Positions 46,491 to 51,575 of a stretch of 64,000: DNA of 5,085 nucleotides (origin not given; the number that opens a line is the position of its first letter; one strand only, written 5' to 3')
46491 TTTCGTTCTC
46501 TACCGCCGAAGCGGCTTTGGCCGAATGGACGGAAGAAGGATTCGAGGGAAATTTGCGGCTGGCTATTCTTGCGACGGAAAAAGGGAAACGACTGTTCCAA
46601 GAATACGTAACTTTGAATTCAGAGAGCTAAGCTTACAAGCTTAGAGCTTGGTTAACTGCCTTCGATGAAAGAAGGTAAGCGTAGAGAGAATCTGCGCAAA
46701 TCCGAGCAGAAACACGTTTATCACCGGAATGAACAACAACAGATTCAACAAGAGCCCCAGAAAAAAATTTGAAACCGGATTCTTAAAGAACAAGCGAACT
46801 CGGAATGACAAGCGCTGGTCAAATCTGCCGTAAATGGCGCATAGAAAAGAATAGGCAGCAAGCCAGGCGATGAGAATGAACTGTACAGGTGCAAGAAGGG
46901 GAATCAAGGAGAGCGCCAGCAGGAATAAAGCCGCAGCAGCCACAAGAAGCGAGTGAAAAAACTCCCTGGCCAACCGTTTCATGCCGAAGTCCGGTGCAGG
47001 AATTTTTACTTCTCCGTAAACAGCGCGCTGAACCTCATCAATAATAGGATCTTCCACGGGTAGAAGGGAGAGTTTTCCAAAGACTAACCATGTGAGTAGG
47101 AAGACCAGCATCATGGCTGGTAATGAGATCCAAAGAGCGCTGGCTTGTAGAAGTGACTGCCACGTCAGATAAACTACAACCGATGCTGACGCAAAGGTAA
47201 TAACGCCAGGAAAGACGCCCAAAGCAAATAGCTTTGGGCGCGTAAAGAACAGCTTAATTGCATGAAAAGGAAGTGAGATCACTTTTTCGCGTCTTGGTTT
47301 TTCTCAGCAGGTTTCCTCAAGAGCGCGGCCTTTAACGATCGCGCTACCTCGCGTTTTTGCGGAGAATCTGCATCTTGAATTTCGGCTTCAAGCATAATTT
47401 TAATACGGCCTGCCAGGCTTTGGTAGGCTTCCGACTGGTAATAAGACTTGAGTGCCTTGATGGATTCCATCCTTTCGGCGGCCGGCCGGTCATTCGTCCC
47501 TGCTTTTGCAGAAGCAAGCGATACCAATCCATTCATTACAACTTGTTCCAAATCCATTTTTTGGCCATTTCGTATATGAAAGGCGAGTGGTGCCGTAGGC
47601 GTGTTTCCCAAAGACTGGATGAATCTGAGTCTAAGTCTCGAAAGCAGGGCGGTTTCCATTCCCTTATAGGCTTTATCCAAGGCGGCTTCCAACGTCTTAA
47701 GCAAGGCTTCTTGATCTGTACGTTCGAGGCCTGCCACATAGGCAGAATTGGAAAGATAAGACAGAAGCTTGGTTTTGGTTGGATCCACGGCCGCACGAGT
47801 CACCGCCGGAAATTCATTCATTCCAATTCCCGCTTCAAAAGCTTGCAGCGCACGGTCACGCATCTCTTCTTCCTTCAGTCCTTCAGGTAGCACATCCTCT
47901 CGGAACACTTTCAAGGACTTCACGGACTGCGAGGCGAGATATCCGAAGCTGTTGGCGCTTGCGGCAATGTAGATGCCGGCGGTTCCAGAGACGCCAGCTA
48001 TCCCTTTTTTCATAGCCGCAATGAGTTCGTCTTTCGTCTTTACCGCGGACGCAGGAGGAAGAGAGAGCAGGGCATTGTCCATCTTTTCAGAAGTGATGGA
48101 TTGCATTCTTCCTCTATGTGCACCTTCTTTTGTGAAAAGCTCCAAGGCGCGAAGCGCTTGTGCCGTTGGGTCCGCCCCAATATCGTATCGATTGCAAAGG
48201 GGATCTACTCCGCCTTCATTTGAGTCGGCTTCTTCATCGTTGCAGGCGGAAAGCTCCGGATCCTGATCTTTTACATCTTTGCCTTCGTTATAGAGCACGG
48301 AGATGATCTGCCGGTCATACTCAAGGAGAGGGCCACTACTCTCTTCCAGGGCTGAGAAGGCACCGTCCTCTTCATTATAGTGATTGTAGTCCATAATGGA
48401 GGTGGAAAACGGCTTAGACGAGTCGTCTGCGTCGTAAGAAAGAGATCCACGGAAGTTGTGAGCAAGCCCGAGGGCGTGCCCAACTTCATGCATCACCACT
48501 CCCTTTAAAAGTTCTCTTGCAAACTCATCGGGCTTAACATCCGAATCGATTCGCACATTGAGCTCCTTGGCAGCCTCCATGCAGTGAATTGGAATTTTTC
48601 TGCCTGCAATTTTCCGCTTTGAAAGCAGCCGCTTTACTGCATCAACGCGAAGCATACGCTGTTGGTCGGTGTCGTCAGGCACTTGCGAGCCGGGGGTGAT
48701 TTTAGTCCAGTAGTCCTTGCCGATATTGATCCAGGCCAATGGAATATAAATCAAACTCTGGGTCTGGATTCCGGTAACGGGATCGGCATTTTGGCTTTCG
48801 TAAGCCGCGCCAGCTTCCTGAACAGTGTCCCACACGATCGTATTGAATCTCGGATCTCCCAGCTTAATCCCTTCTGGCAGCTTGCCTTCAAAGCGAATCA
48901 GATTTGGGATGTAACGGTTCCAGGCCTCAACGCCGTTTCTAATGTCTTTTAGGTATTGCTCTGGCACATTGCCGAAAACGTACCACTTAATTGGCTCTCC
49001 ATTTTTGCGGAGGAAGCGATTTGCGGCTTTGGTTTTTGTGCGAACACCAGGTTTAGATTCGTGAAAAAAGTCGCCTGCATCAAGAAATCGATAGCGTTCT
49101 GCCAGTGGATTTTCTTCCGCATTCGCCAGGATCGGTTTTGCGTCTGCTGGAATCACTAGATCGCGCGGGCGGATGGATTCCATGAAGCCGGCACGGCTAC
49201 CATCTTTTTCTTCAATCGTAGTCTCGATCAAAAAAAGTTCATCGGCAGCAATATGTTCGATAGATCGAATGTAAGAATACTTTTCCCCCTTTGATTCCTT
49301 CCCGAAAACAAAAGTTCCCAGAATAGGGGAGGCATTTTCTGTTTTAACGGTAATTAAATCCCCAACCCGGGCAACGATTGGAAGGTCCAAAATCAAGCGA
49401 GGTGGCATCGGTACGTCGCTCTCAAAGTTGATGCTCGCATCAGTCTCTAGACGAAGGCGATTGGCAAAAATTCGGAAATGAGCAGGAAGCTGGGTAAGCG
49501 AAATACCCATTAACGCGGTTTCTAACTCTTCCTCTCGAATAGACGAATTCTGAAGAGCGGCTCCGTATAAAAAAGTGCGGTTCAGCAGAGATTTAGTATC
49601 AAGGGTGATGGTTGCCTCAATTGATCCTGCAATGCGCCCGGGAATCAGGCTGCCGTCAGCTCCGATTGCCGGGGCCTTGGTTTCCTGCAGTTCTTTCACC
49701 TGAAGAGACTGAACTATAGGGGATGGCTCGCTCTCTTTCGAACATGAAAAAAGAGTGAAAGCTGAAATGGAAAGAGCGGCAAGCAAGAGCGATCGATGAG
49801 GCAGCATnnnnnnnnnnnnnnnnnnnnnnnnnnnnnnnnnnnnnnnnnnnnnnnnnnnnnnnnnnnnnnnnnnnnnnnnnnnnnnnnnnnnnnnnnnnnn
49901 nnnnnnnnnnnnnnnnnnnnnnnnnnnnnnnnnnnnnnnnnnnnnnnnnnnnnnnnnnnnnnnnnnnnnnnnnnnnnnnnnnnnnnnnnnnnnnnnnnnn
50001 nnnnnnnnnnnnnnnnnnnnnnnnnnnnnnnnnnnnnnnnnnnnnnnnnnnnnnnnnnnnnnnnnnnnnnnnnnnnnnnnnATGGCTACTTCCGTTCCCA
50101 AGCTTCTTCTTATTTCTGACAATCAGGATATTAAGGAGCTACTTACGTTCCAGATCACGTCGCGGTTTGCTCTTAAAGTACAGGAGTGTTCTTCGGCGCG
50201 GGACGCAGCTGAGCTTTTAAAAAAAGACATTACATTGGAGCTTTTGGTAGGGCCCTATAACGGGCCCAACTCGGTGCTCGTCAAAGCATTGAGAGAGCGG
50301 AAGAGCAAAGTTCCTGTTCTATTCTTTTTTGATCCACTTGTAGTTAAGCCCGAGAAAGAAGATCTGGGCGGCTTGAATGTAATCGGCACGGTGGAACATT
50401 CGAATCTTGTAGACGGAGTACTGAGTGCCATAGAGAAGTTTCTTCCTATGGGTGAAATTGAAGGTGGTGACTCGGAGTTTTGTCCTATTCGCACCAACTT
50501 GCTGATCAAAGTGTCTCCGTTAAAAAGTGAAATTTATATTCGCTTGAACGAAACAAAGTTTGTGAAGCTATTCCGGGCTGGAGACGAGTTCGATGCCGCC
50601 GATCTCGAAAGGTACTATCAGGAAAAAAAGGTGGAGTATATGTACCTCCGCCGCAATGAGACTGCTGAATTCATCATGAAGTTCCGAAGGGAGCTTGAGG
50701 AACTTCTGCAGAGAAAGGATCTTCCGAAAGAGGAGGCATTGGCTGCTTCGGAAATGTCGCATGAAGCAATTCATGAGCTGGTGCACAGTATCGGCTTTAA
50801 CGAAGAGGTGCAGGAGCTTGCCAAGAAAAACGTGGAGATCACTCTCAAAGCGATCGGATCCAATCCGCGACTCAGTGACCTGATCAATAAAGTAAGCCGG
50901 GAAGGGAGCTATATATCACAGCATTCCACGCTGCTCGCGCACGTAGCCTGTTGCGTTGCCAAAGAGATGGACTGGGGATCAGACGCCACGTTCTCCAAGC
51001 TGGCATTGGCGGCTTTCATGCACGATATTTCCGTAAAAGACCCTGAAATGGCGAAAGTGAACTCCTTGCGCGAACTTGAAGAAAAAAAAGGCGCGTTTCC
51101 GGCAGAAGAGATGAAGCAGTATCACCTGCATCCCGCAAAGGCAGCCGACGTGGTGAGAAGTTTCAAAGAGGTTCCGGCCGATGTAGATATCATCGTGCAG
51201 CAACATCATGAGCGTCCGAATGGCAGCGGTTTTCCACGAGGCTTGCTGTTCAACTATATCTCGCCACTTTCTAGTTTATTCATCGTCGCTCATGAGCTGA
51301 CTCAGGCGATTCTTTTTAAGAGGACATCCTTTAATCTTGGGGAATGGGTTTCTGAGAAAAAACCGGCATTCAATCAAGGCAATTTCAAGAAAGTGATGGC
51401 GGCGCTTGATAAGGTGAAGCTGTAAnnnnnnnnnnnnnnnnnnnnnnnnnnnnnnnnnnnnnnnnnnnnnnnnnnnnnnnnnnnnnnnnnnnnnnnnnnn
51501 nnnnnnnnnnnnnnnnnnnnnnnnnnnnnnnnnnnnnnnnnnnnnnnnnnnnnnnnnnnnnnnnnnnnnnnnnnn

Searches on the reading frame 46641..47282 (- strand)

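Call 44: search_protein_families(library=pfam, proteins=[window:46641-47282:-], max_evalue=0.00001)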
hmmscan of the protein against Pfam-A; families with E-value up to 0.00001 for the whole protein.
window:46641-47282:- (213 aa): 1 family
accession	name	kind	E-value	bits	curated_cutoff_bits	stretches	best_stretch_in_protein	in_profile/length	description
PF07264.17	EI24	-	6.1e-13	49.8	32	1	5-192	2-197/199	Sulfate transporter CysZ/Etoposide-induced protein 2.4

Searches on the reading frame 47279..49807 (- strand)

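Call 44: search_protein_families(library=pfam, proteins=[window:47279-49807:-], max_evalue=0.00001)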
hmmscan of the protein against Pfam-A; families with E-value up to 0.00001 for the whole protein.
window:47279-49807:- (842 aa): 1 family
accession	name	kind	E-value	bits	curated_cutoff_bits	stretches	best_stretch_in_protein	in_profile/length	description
PF16313.11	DUF4953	-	6.1e-19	68.8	24.2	1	424-557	3-158/316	Met-zincin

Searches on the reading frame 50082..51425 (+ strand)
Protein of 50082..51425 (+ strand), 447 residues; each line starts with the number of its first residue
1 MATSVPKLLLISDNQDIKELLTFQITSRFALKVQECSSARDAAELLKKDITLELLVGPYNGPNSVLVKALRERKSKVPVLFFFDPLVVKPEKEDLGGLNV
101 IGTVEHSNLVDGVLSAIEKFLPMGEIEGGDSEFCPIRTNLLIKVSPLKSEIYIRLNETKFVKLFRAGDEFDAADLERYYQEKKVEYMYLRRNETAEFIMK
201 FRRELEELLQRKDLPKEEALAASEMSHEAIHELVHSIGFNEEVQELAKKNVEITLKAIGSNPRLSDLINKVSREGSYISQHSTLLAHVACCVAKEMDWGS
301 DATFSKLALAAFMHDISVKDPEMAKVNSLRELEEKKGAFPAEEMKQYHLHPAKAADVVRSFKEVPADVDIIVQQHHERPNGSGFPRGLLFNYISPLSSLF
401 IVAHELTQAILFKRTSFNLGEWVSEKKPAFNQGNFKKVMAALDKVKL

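Call 66: search_protein_families(library=pfam, proteins=[window:50082-51425:+], max_evalue=0.00001)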
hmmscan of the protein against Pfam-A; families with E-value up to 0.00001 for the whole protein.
window:50082-51425:+ (447 aa): 1 family
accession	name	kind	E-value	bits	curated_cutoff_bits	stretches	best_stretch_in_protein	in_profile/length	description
PF13487.12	HD_5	-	2.5e-14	53.8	27.2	1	271-408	7-138/170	HD domain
